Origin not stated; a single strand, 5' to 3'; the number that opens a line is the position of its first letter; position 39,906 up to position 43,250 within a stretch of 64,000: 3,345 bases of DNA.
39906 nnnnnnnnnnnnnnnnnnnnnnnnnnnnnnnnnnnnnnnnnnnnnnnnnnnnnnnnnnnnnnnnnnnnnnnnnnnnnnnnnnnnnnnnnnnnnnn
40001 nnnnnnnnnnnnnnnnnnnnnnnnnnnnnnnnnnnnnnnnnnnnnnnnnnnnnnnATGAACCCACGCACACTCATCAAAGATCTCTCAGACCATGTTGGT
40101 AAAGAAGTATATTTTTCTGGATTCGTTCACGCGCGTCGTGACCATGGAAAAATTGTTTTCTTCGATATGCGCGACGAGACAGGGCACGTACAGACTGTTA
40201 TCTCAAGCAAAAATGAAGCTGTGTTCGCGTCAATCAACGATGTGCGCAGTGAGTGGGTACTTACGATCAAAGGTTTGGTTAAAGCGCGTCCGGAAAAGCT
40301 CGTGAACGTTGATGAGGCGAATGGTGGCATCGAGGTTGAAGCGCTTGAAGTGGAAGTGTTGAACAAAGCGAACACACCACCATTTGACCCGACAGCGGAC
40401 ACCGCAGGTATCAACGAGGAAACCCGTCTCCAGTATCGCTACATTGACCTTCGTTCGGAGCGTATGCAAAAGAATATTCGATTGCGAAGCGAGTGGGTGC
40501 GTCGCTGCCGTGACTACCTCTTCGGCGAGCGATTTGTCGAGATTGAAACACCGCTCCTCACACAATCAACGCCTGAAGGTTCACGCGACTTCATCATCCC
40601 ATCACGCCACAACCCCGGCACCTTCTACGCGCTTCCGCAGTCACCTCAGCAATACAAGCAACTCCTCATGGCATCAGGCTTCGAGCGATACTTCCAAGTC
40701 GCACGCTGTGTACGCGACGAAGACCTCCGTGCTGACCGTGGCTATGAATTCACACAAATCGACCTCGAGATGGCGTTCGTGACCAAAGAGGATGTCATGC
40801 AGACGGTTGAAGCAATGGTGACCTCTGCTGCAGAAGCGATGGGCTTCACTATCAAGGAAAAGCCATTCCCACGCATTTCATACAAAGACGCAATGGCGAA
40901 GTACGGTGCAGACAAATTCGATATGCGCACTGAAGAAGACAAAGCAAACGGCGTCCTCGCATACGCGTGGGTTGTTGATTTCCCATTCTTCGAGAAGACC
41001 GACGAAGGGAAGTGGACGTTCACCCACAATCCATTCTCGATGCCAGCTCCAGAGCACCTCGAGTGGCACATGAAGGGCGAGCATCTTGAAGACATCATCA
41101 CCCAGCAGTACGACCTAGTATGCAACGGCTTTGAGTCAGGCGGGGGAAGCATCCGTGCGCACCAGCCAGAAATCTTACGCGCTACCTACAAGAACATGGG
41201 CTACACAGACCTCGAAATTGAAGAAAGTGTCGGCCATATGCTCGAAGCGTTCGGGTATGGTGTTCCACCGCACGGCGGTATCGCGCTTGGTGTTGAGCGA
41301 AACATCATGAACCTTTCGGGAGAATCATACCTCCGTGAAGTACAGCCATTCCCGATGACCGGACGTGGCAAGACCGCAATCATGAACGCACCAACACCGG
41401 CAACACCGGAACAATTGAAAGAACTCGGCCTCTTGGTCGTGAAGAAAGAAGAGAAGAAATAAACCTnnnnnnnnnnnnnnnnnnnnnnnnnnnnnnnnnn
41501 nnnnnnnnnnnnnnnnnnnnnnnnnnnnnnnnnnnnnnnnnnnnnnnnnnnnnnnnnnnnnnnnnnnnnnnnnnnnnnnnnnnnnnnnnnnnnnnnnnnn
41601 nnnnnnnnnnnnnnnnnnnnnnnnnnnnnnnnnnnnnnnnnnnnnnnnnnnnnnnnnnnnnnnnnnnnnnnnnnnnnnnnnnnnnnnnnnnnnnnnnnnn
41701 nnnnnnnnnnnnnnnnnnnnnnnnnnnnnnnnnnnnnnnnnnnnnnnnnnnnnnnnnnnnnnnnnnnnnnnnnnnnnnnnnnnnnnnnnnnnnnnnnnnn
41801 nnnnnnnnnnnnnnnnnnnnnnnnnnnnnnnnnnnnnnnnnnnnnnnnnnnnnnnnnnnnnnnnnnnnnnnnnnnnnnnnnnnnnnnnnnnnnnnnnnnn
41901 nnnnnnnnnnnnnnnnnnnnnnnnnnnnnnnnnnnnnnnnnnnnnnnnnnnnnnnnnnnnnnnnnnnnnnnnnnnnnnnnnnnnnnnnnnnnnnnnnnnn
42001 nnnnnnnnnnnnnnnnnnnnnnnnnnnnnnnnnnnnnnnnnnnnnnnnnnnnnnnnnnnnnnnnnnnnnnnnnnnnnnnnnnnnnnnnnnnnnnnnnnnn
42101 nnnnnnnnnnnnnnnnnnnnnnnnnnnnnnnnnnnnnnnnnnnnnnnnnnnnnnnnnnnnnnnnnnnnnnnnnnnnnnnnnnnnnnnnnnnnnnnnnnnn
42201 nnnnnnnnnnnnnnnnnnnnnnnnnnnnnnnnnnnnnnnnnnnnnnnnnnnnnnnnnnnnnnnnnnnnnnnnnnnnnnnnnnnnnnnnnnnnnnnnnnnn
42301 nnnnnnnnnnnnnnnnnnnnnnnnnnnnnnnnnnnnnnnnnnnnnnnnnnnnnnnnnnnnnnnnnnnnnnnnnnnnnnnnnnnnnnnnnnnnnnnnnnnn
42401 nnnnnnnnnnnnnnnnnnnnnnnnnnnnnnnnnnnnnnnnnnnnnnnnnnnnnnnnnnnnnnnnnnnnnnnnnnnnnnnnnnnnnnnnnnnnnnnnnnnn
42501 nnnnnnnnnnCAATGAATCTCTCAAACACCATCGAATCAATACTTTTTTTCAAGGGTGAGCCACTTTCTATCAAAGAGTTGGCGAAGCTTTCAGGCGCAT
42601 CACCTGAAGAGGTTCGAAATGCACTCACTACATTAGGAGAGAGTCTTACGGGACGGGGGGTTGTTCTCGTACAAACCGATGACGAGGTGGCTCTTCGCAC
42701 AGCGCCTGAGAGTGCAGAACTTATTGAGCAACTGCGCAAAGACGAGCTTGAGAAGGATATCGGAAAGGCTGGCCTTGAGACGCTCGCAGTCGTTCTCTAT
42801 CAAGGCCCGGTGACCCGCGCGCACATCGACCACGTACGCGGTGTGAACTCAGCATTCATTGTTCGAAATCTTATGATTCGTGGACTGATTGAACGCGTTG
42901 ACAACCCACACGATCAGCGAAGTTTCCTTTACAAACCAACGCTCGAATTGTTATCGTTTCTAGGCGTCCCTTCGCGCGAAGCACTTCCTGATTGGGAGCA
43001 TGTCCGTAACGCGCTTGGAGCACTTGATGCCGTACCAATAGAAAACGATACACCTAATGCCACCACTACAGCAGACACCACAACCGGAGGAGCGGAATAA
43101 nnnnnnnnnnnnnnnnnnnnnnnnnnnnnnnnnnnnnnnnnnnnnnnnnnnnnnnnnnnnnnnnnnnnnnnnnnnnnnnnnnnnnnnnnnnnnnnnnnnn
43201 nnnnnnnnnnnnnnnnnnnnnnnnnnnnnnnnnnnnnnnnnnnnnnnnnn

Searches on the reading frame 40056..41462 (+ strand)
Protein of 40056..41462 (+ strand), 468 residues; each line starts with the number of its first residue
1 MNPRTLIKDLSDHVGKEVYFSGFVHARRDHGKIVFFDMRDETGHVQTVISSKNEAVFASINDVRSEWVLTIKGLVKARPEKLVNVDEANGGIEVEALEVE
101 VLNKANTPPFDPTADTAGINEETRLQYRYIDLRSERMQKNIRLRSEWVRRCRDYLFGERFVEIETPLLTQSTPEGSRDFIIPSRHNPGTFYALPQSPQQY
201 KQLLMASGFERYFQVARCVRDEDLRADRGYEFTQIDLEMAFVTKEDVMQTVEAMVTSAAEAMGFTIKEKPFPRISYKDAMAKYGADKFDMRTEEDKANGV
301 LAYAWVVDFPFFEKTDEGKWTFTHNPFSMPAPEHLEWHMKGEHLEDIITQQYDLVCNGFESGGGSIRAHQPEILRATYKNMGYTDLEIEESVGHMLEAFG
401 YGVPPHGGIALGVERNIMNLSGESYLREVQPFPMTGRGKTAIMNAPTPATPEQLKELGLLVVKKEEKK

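Call 7: search_protein_families(library=pfam, proteins=[window:40056-41462:+])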
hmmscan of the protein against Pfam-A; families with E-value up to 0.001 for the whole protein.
window:40056-41462:+ (468 aa): 2 families
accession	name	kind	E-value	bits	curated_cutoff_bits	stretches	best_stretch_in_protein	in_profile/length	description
PF00152.25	tRNA-synt_2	-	1.6e-103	346.4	25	1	120-435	1-307/308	tRNA synthetases class II (D, K and N)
PF01336.31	tRNA_anti-codon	-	7.5e-13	48.7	27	1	19-102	2-75/75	OB-fold nucleic acid binding domain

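Call 8: search_protein_families(library=ncbifam, proteins=[window:40056-41462:+])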
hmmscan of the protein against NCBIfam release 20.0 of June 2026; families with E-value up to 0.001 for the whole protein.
window:40056-41462:+ (468 aa): 15 families
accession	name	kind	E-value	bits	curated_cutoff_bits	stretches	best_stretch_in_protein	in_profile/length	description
NF001750.0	PRK00476.1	equivalog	1e-173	578.8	443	2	12-293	15-296/590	aspartate--tRNA ligase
TIGR00459.1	aspS_bact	equivalog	1e-147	493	373.85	2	5-296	5-294/586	aspartate--tRNA ligase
NF009460.0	PRK12820.1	equivalog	6.1e-118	394.9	1379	2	8-292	27-323/723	bifunctional aspartyl-tRNA synthetase/aspartyl/glutamyl-tRNA amidotransferase subunit C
NF003483.0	PRK05159.1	equivalog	1e-70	238.8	353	1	3-433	4-430/438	aspartate--tRNA(Asn) ligase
TIGR00458.1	aspS_nondisc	equivalog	3.9e-62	210.6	368.4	1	13-434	10-421/428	aspartate--tRNA(Asn) ligase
NF001756.1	PRK00484.1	subfamily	6.6e-38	130.6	468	1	12-434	48-484/488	lysine--tRNA ligase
TIGR00499.1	lysS_bact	equivalog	1.5e-35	122.8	427.6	2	14-285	52-310/496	lysine--tRNA ligase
TIGR00457.1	asnS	equivalog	2.4e-35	122.2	342.6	2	5-258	6-260/455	asparagine--tRNA ligase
NF003037.0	PRK03932.1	equivalog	1.2e-34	120.1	414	2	7-259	6-259/451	asparagine--tRNA ligase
NF002821.0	PRK02983.1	equivalog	2.7e-31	108.4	742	2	9-262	653-899/1102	bifunctional lysylphosphatidylglycerol synthetase/lysine--tRNA ligase LysX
NF009101.0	PRK12445.1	subfamily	8.3e-24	84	1026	1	16-281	66-334/505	lysine--tRNA ligase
TIGR00462.1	genX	equivalog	4.3e-18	65.8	286.9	1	142-285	2-144/304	EF-P lysine aminoacylase EpmA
NF005054.0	PRK06462.1-4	equivalog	7.9e-17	61.3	309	1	124-435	8-311/318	asparagine synthetase A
NF005052.0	PRK06462.1-1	equivalog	1.5e-13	50.5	368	1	111-260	21-171/353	asparagine synthetase A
NF006828.0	PRK09350.1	equivalog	1.4e-12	47.5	264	1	137-283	12-156/325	elongation factor P--(R)-beta-lysine ligase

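Call 14: find_related_loci(query=window:40056-41462:+, collection=genome_contigs, flank=6000)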
Query window:40056-41462:+ (468 aa) in genome_contigs; peptide patterns used: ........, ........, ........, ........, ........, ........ (x = any residue, [..] = any of these).
600 stretches matched a pattern (row limit reached: there are more); 578 encode a relative of the query (tblastn E <= 1e-3); the best 80 are kept; 80 distinct loci.
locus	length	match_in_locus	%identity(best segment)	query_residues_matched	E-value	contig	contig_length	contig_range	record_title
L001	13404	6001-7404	71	1-468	0e+0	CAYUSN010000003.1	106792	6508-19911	MAG TPA_asm: uncultured Candidatus Saccharibacteria bacterium isolate SRP323723_co1_13 genome assembly, contig: NODE_160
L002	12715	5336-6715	68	4-464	0e+0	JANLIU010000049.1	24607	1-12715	MAG: Candidatus Parcubacteria bacterium isolate S40-23 k99_335770, whole genome shotgun sequence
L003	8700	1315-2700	66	1-464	0e+0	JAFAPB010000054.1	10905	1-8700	MAG: Candidatus Kaiserbacteria bacterium isolate CP_BM_ER_27 BM_ER_k147_8209441, whole genome shotgun sequence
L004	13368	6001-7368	67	4-459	0e+0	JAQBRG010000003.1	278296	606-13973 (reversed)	MAG: Parcubacteria group bacterium isolate RYN_393 scaffold_77704, whole genome shotgun sequence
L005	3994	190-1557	66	4-459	0e+0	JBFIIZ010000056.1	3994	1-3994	MAG: Candidatus Paceibacteria bacterium isolate Mix_sand11.2021.09.Z.68 k141_572811_length_3994_cov_5.0000, whole genome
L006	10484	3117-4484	66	4-458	0e+0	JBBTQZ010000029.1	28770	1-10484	MAG: Patescibacteria group bacterium isolate H41-bin075_1 H41_bin075_1_000000000029, whole genome shotgun sequence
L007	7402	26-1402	64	1-461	0e+0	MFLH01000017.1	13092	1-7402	MAG: Candidatus Kaiserbacteria bacterium RIFCSPHIGHO2_02_FULL_54_11b rifcsphigho2_02_scaffold_16593, whole genome shotgu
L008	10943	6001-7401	62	1-468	0e+0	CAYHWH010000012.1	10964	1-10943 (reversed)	MAG TPA_asm: uncultured Candidatus Saccharibacteria bacterium isolate ERP119705_co16_95 genome assembly, contig: NODE_47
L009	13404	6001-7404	65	1-468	0e+0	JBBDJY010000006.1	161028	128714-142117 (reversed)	MAG: Candidatus Paceibacterota bacterium isolate LejiaA_44_14 Lejia_A_161_length_161028_cov_8, whole genome shotgun sequ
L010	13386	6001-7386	63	4-468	0e+0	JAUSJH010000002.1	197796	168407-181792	MAG: bacterium isolate E14_metabat.bin.296 E14_k141_942604, whole genome shotgun sequence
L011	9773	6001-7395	60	1-466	0e+0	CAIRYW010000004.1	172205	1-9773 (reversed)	uncultured bacterium isolate AlinenLipids_bin-2449 genome assembly, contig: bin-2449:04/29, whole genome shotgun sequenc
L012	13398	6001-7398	62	4-468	0e+0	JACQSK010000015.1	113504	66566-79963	MAG: Candidatus Uhrbacteria bacterium isolate NC_groundwater_1383_Ag_S-0.2um_59_539 S_p2_S4_coassembly_k141_1803792, who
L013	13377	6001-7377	59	4-459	0e+0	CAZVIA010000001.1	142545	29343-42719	MAG TPA_asm: uncultured Gammaproteobacteria bacterium isolate SRP200020_co3_138 genome assembly, contig: NODE_83_length_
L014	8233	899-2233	60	13-459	0e+0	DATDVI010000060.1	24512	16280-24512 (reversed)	MAG TPA_asm: Candidatus Andersenbacteria bacterium isolate SMAG_U8080 k141_391847, whole genome shotgun sequence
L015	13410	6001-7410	56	4-462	0e+0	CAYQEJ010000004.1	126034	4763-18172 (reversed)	MAG TPA_asm: uncultured Gammaproteobacteria bacterium isolate SRP278252_co2_88 genome assembly, contig: NODE_181_length_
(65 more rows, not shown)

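Call 29: find_related_loci(query=window:40056-41462:+, collection=metagenome_contigs, flank=4000)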
Query window:40056-41462:+ (468 aa) in metagenome_contigs; peptide patterns used: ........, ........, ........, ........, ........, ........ (x = any residue, [..] = any of these).
600 stretches matched a pattern (row limit reached: there are more); 554 encode a relative of the query (tblastn E <= 1e-3); the best 80 are kept; 80 distinct loci.
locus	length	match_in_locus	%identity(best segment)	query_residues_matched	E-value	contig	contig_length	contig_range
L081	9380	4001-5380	69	4-464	0e+0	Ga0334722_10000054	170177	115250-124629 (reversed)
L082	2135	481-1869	67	4-467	0e+0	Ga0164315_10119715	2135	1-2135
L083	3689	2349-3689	69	1-448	0e+0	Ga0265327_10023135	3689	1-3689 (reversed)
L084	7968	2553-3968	66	4-466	0e+0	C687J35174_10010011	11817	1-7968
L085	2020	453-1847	65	1-466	0e+0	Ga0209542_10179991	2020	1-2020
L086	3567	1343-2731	64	4-467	0e+0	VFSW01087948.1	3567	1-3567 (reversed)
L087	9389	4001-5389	63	4-467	0e+0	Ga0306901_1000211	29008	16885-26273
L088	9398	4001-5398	64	4-463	0e+0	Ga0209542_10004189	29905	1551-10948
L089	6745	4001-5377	64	1-461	0e+0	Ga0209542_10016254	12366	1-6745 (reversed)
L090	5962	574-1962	64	4-467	0e+0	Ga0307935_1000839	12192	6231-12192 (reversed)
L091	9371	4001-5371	59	1-458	0e+0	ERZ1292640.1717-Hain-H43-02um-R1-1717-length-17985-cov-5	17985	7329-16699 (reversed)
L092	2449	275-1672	58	4-466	0e+0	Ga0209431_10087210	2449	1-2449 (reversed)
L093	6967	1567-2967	60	1-468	0e+0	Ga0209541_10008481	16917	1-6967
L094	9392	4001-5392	57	4-464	0e+0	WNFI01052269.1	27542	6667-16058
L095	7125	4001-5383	58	4-459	0e+0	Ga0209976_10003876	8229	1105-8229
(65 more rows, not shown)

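Call 71: find_homologous_proteins(query=window:40056-41462:+, max_evalue=1e-100)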
Query window:40056-41462:+ (468 aa): 7495 proteins with E <= 1e-100 among 8000 candidates; the best 120 are listed.
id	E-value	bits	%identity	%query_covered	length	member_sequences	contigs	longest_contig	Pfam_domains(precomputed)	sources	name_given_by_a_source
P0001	2.9e-295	997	91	100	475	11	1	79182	PF01336.32,PF00152.26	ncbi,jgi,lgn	ncbi:MAG: aspartyl-tRNA synthetase, aspartyl-tRNA synthetase [Candidatus Parcubacteria bacterium]|jg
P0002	3.1e-294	994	90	100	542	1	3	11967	PF01336.32,PF00152.26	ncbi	-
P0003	4.7e-277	937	85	99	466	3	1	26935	PF01336.32,PF00152.26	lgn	-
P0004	2.4e-247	839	76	99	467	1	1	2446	PF01336.32,PF00152.26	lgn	-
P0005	6.0e-241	818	73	99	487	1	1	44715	PF01336.32,PF00152.26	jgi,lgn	-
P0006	1.8e-240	816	75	99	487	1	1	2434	PF01336.32,PF00152.26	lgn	-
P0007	5.6e-235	798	73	98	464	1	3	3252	PF01336.32,PF00152.26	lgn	-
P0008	6.5e-233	791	72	99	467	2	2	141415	PF01336.32,PF00152.26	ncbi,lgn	ncbi:MAG: hypothetical protein AMXMBFR44_4090 [Candidatus Campbellbacteria bacterium]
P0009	8.8e-231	784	71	100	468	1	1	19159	PF01336.32,PF00152.26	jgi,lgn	jgi:aspartyl-tRNA synthetase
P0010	5.7e-229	778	69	100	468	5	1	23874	PF01336.32,PF00152.26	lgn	-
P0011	4.5e-228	776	70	100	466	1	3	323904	PF01336.32,PF00152.26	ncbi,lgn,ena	ncbi:MAG: amino acid--tRNA ligase-related protein [Patescibacteria group bacterium]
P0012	5.0e-227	772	71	98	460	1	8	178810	PF01336.32,PF00152.26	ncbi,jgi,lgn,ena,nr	ncbi:hypothetical protein A2389_02655 [Candidatus Adlerbacteria bacterium RIFOXYB1_FULL_48_10]|nr:MA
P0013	5.5e-227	772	68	100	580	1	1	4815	PF01336.32,PF00152.26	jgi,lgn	jgi:aspartyl-tRNA synthetase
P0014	1.7e-225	767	70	99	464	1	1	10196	PF01336.32,PF00152.26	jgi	-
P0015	2.0e-225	767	71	99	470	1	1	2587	PF01336.32,PF00152.26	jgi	jgi:aspartyl-tRNA synthetase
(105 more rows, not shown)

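Call 72: find_encoding_contigs(protein=P0001, flank=3000, max_places=2)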
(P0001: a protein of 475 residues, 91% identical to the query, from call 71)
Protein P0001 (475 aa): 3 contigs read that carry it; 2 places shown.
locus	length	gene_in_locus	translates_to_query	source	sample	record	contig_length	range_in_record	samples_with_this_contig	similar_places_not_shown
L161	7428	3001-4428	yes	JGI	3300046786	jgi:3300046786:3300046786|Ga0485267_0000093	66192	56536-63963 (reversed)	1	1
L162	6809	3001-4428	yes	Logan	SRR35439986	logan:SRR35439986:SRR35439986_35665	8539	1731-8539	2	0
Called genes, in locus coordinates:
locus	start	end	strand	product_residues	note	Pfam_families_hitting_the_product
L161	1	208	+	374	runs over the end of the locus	PF01180:DHO_dh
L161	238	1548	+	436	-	PF00587:tRNA-synt_2b, PF03129:HGTP_anticodon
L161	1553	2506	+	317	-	PF00579:tRNA-synt_1b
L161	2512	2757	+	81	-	PF13122:DUF3977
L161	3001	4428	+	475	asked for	PF01336:tRNA_anti-codon, PF00152:tRNA-synt_2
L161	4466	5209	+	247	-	PF02616:SMC_ScpA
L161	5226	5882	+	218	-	PF04079:SMC_ScpB, PF21476:PF0610-like_N (weak)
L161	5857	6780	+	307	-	PF00768:Peptidase_S11, PF13354:Beta-lactamase2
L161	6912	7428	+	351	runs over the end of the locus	PF00953:Glycos_transf_4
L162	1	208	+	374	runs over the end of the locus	PF01180:DHO_dh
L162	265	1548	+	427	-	PF00587:tRNA-synt_2b, PF03129:HGTP_anticodon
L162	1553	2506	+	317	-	PF00579:tRNA-synt_1b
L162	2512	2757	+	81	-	PF13122:DUF3977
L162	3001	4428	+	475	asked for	PF01336:tRNA_anti-codon, PF00152:tRNA-synt_2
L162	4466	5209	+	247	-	PF02616:SMC_ScpA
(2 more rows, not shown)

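Call 73: find_encoding_contigs(protein=P0002, flank=3000, max_places=2)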
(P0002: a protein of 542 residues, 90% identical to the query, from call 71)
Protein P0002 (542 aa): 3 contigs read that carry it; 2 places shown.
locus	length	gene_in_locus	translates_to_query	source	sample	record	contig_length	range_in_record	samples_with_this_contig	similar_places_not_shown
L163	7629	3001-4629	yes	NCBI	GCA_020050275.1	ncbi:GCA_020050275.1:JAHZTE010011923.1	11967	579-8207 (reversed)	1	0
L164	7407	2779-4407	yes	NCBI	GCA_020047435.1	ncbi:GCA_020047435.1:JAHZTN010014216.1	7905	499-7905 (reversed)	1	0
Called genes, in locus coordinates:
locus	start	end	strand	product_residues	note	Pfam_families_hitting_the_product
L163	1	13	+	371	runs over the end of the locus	PF01180:DHO_dh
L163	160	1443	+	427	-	PF00587:tRNA-synt_2b, PF03129:HGTP_anticodon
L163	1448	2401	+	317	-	PF00579:tRNA-synt_1b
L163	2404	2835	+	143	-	-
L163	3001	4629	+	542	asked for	PF01336:tRNA_anti-codon, PF00152:tRNA-synt_2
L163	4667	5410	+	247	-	PF02616:SMC_ScpA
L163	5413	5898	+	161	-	-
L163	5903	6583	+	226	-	PF04079:SMC_ScpB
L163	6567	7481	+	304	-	PF00768:Peptidase_S11, PF13354:Beta-lactamase2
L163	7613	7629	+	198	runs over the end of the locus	?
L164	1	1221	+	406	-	?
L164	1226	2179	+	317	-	PF00579:tRNA-synt_1b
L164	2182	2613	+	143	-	-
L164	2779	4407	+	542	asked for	PF01336:tRNA_anti-codon, PF00152:tRNA-synt_2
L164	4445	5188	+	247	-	PF02616:SMC_ScpA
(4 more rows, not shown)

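Call 74: find_encoding_contigs(protein=P0003, flank=3000, max_places=2)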
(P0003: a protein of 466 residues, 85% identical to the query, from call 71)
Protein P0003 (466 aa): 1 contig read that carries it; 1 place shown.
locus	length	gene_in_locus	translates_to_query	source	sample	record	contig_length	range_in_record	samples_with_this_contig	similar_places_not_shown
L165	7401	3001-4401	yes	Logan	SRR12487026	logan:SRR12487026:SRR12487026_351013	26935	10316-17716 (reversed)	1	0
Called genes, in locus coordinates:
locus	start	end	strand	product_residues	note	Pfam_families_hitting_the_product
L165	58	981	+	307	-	PF00579:tRNA-synt_1b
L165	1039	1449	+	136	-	PF07883:Cupin_2 (weak)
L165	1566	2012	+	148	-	PF02452:PemK_toxin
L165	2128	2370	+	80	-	-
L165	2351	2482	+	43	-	-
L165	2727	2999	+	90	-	PF12961:DUF3850, PF04266:ASCH (weak)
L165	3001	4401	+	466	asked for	PF01336:tRNA_anti-codon, PF00152:tRNA-synt_2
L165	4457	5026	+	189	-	PF12917:YfbR-like, PF13023:HD_3, PF01966:HD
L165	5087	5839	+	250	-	PF02616:SMC_ScpA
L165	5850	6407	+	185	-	-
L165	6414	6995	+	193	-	PF04079:SMC_ScpB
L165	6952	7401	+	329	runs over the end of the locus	PF00768:Peptidase_S11, PF13354:Beta-lactamase2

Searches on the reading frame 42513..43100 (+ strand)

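Call 7: search_protein_families(library=pfam, proteins=[window:42513-43100:+])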
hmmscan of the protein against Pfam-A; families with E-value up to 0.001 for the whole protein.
window:42513-43100:+ (195 aa): 2 families
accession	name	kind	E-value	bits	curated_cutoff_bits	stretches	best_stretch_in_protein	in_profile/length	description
PF04079.22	SMC_ScpB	-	3.3e-38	131.2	27.4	1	6-160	2-159/160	Segregation and condensation complex subunit ScpB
PF12324.14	HTH_15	-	0.00046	20.7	27.2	0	11-41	29-59/74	Helix-turn-helix domain of alkylmercury lyase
